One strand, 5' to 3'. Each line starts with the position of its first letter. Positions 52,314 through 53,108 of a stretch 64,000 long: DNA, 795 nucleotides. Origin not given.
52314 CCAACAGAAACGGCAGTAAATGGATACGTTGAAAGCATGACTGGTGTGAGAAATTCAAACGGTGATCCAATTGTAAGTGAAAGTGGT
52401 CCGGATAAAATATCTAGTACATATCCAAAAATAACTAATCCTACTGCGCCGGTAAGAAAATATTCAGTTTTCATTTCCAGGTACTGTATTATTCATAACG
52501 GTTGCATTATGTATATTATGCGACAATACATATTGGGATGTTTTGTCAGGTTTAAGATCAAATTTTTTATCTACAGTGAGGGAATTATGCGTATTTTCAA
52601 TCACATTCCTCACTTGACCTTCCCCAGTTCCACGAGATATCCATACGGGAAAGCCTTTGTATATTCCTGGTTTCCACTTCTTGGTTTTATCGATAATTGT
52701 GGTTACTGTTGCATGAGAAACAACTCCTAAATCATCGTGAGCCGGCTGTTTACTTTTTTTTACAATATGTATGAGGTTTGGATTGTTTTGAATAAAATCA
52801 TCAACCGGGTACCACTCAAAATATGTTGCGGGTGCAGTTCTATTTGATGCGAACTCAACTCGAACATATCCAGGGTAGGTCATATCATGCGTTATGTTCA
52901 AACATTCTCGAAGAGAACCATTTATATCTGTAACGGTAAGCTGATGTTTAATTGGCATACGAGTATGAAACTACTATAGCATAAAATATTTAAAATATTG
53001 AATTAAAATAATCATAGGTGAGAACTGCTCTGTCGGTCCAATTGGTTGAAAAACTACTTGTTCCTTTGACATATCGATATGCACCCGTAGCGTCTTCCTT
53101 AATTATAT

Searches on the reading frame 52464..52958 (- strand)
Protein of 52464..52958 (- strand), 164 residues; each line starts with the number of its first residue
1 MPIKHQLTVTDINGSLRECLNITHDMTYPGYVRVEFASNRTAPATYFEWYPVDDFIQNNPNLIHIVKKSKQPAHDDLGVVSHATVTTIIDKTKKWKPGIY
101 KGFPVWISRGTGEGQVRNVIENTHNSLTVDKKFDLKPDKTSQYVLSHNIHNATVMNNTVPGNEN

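Call 4: search_protein_families(library=pfam, proteins=[window:52464-52958:-], max_evalue=1)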
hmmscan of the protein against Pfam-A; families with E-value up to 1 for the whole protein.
window:52464-52958:- (164 aa): 1 family
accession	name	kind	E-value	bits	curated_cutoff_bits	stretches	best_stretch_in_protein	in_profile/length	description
PF20521.3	DUF6736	-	0.2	12.2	27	1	11-37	94-121/129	Family of unknown function (DUF6736)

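Call 20: search_protein_families(library=ncbifam, proteins=[window:52464-52958:-], max_evalue=10)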
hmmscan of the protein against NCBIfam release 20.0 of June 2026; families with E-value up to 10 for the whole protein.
window:52464-52958:- (164 aa): 0 families

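Call 72: search_protein_families(library=phrogs, proteins=[window:52464-52958:-], max_evalue=0.01)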
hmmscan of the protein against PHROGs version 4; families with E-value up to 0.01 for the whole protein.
window:52464-52958:- (164 aa): 0 families
